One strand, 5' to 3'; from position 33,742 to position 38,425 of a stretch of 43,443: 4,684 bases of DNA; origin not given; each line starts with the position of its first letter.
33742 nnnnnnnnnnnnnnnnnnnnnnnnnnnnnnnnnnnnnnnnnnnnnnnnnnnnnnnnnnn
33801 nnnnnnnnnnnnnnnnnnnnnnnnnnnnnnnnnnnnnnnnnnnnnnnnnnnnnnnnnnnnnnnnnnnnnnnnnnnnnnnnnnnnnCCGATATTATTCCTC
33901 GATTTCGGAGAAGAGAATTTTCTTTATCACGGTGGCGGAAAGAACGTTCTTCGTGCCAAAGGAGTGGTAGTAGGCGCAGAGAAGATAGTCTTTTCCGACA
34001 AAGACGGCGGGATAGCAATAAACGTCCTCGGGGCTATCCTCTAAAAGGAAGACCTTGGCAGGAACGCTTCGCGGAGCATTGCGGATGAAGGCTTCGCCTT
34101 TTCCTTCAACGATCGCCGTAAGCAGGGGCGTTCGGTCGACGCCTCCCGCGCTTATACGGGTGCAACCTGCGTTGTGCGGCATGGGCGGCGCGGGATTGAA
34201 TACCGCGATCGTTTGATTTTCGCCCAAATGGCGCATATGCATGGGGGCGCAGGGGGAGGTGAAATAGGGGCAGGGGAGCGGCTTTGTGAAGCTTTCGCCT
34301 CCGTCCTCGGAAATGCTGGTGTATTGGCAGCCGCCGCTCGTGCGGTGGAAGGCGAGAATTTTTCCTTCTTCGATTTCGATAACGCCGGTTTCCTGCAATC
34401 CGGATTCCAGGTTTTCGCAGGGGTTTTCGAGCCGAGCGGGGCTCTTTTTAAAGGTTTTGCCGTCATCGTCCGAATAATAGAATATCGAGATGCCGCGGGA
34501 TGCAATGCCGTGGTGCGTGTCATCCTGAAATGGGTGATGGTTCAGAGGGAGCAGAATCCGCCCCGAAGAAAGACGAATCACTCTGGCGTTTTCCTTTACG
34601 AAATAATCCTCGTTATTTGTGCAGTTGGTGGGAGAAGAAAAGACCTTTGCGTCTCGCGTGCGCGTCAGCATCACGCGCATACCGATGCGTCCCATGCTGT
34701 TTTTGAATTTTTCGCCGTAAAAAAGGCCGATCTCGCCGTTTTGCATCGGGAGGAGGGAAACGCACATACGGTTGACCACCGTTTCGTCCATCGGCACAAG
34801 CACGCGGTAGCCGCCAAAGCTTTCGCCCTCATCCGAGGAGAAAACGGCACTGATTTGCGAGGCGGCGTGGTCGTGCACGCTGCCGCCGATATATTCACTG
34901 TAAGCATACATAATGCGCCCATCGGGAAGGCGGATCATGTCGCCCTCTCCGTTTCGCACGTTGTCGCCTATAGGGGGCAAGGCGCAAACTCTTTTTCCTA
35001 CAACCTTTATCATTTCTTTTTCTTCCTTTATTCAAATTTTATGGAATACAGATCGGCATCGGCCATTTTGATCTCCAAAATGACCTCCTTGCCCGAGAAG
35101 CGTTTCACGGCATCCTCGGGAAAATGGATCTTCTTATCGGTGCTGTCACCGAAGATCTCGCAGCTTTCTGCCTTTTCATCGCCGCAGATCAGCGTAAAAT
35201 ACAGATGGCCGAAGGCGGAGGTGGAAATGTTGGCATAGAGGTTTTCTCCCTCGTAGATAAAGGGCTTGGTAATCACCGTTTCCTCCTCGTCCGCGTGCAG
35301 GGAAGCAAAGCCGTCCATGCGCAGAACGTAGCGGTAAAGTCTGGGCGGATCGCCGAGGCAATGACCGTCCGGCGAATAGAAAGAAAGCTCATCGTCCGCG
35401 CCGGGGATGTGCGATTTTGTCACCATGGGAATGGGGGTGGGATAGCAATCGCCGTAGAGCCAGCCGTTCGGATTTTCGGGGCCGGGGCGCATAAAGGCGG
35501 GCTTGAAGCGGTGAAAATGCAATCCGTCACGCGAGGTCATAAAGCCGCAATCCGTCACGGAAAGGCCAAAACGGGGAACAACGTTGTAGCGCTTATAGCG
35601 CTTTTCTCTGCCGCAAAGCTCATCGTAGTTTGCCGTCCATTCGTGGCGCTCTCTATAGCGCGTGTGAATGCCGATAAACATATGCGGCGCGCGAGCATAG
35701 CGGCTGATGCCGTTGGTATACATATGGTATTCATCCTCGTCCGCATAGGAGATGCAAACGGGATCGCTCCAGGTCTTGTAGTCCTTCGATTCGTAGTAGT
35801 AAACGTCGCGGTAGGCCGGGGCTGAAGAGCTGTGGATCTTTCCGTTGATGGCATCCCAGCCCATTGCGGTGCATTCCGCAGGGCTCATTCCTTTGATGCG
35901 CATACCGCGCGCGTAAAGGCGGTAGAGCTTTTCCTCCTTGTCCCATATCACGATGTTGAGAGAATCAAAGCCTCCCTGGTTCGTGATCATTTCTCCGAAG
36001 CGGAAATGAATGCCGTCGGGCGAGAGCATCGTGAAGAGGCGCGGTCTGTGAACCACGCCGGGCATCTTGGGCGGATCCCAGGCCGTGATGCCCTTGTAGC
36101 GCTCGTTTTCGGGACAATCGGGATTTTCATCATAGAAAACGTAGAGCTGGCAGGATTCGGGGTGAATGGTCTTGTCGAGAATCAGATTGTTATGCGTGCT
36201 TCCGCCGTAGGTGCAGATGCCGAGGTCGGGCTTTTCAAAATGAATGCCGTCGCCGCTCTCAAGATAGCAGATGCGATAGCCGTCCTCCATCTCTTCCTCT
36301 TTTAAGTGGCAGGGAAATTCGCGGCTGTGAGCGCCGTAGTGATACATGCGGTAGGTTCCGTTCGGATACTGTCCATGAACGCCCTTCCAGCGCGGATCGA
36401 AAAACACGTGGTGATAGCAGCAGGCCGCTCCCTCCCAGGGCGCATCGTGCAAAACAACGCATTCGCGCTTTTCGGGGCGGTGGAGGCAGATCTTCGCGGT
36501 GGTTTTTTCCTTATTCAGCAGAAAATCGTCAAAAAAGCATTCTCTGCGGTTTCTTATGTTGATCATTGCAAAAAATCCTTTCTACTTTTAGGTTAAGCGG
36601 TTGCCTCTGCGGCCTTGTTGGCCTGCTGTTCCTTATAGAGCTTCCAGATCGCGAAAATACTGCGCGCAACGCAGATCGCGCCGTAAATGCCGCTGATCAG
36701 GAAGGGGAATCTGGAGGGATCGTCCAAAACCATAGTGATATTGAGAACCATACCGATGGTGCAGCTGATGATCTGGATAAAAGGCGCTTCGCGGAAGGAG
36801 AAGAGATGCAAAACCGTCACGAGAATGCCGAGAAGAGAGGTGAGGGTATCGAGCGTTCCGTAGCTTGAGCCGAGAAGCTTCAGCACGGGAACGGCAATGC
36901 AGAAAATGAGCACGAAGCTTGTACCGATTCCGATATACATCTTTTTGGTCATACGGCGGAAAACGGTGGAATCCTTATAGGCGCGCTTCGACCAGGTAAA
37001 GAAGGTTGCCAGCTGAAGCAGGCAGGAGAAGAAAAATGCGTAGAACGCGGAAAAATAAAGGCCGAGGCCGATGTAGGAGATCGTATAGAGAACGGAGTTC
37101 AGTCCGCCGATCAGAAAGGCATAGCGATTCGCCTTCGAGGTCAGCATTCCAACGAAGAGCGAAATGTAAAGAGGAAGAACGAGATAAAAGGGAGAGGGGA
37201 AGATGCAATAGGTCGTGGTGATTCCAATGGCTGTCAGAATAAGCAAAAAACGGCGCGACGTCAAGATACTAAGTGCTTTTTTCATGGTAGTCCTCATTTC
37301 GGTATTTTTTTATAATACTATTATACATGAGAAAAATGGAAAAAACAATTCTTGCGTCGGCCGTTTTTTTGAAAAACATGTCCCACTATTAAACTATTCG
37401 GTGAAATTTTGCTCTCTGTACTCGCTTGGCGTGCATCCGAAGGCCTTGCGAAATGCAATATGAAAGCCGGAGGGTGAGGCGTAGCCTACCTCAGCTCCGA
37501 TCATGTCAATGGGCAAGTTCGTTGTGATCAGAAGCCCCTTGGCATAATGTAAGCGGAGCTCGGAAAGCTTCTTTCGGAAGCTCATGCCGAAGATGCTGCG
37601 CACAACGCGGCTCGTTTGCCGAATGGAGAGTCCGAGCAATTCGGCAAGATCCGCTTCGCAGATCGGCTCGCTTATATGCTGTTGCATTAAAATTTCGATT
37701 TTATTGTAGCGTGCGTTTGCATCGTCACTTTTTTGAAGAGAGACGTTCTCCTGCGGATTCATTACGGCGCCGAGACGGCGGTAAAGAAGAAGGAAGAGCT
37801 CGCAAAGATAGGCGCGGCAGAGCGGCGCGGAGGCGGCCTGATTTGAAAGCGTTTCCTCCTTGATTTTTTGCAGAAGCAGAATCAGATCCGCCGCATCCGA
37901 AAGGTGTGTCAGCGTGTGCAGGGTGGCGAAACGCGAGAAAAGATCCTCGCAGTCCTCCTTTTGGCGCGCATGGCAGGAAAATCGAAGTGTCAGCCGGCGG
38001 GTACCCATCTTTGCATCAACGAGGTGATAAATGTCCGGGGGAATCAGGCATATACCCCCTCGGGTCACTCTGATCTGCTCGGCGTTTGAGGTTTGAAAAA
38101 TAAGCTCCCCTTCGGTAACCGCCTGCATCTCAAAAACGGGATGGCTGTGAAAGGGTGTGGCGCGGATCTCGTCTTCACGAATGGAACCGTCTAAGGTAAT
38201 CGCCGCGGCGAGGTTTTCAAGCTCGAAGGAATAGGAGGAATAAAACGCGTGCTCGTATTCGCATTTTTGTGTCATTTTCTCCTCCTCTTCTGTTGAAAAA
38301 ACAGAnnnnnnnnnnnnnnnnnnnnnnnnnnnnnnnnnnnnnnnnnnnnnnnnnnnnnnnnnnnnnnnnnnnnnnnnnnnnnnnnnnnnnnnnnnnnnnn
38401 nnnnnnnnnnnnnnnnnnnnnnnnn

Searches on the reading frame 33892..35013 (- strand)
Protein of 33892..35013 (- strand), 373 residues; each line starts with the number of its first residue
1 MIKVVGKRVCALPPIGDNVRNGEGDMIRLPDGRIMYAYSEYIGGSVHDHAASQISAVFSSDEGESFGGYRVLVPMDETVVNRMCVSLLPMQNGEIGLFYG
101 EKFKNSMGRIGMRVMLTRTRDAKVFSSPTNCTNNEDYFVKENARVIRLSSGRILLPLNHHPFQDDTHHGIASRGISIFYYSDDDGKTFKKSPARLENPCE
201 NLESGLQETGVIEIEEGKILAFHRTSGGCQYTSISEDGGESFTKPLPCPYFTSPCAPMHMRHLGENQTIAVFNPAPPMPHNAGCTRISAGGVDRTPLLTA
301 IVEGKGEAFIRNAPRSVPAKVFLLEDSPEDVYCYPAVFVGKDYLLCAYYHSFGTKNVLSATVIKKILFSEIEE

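Call 9: search_protein_families(library=pfam, proteins=[window:33892-35013:-], max_evalue=0.01)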
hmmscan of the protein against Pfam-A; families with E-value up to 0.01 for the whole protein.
window:33892-35013:- (373 aa): 3 families
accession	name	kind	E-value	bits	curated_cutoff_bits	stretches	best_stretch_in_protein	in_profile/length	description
PF13088.12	BNR_2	-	3.7e-16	59.7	31.4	1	90-343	59-274/277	BNR repeat-like domain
PF02012.26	BNR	-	0.00015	21.7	27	0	179-190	1-12/12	BNR/Asp-box repeat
PF13859.12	BNR_3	-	0.0015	18.4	27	1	122-245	99-213/308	BNR repeat-like domain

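Call 56: search_protein_families(library=ncbifam, proteins=[window:33892-35013:-], max_evalue=0.01)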
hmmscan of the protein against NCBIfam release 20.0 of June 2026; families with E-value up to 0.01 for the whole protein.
window:33892-35013:- (373 aa): 0 families

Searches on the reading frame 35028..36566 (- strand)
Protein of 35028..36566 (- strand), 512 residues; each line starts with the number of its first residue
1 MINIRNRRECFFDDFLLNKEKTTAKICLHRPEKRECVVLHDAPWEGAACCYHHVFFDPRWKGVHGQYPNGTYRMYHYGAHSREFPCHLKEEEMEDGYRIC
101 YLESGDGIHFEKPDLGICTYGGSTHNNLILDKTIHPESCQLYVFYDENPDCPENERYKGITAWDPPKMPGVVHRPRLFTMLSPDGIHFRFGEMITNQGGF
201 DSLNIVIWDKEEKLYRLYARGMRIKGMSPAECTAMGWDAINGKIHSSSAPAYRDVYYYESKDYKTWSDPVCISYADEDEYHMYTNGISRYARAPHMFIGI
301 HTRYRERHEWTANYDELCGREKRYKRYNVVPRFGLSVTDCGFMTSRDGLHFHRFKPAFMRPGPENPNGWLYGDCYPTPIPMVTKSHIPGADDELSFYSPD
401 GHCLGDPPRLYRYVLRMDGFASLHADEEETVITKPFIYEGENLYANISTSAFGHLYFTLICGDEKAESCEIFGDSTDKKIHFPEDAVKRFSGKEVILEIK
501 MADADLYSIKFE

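Call 9: search_protein_families(library=pfam, proteins=[window:35028-36566:-], max_evalue=0.01)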
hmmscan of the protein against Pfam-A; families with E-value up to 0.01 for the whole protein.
window:35028-36566:- (512 aa): 0 families

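Call 25: search_solved_structures(query=window:35028-36563:-, max_evalue=10)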
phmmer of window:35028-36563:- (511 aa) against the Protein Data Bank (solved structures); distinct sequences matched with E-value up to 10: 4.
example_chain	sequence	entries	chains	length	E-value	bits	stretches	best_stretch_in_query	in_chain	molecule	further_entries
3v4e_A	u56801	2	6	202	0.41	12.5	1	338-412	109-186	Galactoside O-acetyltransferase | Putative acetyltransferase SACOL2570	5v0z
4dcl_A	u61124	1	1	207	0.5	12.2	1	338-412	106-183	Putative acetyltransferase SACOL2570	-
4egg_A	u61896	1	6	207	0.5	12.2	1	338-412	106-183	Putative acetyltransferase SACOL2570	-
3ftt_A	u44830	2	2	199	0.52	12.2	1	338-412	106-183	Putative acetyltransferase SACOL2570 | Galactoside O-acetyltransferase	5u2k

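Call 29: search_protein_families(library=pfam, proteins=[window:35028-36566:-], max_evalue=10)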
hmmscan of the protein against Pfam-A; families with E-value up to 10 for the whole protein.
window:35028-36566:- (512 aa): 1 family
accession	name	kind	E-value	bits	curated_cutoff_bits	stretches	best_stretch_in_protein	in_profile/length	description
PF17890.6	WW_like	-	0.033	14.6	37.8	1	69-111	8-47/53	Peptidoglycan hydrolase LytB WW-like domain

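Call 56: search_protein_families(library=ncbifam, proteins=[window:35028-36566:-], max_evalue=0.01)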
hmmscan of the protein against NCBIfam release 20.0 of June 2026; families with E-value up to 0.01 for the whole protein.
window:35028-36566:- (512 aa): 0 families

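Call 91: find_homologous_proteins(query=window:35028-36563:-, max_evalue=0.00001)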
Query window:35028-36563:- (511 aa): 1514 proteins with E <= 0.00001 among 3708 candidates; the best 120 are listed.
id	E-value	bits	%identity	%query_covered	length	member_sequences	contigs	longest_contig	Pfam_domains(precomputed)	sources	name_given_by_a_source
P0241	0.0e+0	1201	95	100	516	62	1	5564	-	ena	-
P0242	0.0e+0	1047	83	100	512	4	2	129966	-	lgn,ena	-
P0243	8.1e-285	964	77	100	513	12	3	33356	-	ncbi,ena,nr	ncbi:MAG: hypothetical protein J6J66_04910 [Clostridia bacterium]|nr:hypothetical protein [Clostridi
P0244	2.9e-235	800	67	100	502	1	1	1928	-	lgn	-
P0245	8.6e-226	769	64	100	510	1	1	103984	-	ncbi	-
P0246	3.3e-222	757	64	100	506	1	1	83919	-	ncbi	-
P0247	4.6e-184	631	55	100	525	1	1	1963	-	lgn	-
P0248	3.8e-178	612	54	100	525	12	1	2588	-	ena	-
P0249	5.7e-175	601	53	100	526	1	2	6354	-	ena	-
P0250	2.8e-173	596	52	100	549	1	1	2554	-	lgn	-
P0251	9.6e-172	591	51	100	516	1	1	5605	-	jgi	-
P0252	2.8e-167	576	52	100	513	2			-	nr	nr:hypothetical protein [Clostridia bacterium]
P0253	1.7e-163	564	51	100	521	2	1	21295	-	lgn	-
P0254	6.6e-160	552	50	100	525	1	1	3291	-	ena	-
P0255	1.2e-156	541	49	100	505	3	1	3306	-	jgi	-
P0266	1.3e-138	481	47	100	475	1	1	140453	-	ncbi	-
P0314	2.6e-129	451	45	100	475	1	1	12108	PF22847.3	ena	-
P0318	7.4e-129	449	45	100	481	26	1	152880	-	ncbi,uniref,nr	ncbi:hypothetical protein DQG23_28230 [Paenibacillus contaminans]|uniref:Uncharacterized protein n=2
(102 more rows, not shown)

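Call 93: search_solved_structures(query=A7, max_evalue=10)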
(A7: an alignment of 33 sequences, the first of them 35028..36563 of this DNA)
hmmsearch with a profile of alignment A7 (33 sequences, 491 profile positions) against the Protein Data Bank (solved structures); distinct sequences matched with E-value up to 10: 3.
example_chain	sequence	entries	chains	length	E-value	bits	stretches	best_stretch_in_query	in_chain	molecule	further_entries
9fj8_A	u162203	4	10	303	0.21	13.6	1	304-343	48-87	1,2-beta-oligomannan phosphorylase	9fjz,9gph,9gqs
7vco_A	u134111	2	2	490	0.3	13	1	67-112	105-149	Sucrose-6-phosphate hydrolase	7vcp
3tp9_A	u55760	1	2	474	3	9.7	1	215-266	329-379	BETA-LACTAMASE and RHODANESE DOMAIN PROTEIN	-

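Call 94: search_protein_families(library=pfam, proteins=[P0314, P0318, P0266], max_evalue=0.1)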
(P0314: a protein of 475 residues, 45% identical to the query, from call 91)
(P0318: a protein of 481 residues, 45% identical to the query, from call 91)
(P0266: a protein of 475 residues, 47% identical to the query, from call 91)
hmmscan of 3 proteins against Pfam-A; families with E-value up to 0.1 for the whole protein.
P0314 (475 aa): 0 families

P0318 (481 aa): 0 families

P0266 (475 aa): 0 families

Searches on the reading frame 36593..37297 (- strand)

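Call 9: search_protein_families(library=pfam, proteins=[window:36593-37297:-], max_evalue=0.01)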
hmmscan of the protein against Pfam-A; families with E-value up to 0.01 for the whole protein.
window:36593-37297:- (234 aa): 1 family
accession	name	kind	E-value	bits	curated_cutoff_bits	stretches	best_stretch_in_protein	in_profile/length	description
PF04973.17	NMN_transporter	-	4.1e-11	43.6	27.3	1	47-206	12-163/175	Nicotinamide mononucleotide transporter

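Call 56: search_protein_families(library=ncbifam, proteins=[window:36593-37297:-], max_evalue=0.01)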
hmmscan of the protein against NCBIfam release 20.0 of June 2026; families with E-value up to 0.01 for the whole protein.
window:36593-37297:- (234 aa): 1 family
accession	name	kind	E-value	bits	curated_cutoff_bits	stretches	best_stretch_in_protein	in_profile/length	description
TIGR01528.1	NMN_trans_PnuC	equivalog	5.2e-07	29.8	42.45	1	51-187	17-155/187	nicotinamide riboside transporter PnuC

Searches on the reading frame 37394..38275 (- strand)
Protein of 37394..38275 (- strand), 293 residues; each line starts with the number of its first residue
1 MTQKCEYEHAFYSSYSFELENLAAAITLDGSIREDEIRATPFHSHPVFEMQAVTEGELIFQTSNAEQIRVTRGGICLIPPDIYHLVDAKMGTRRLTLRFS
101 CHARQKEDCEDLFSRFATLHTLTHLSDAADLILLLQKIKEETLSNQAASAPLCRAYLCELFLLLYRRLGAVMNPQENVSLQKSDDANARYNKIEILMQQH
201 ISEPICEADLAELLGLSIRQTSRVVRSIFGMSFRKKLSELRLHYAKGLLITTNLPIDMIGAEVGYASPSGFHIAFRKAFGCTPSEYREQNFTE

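Call 9: search_protein_families(library=pfam, proteins=[window:37394-38275:-], max_evalue=0.01)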
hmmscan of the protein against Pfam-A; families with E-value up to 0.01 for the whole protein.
window:37394-38275:- (293 aa): 4 families
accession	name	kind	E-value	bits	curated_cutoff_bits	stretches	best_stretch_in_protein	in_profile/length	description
PF12833.13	HTH_18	-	3.7e-22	78.8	33.6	1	210-289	1-80/80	Helix-turn-helix domain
PF00165.29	HTH_AraC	-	6.8e-14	52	26.6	1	250-287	2-41/42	Bacterial regulatory helix-turn-helix proteins, AraC family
PF02311.25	AraC_binding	-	2.3e-06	27.8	21.1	1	39-106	15-83/135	AraC-like ligand binding domain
PF07883.17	Cupin_2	-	0.00037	20.6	27.2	1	40-86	11-56/70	Cupin domain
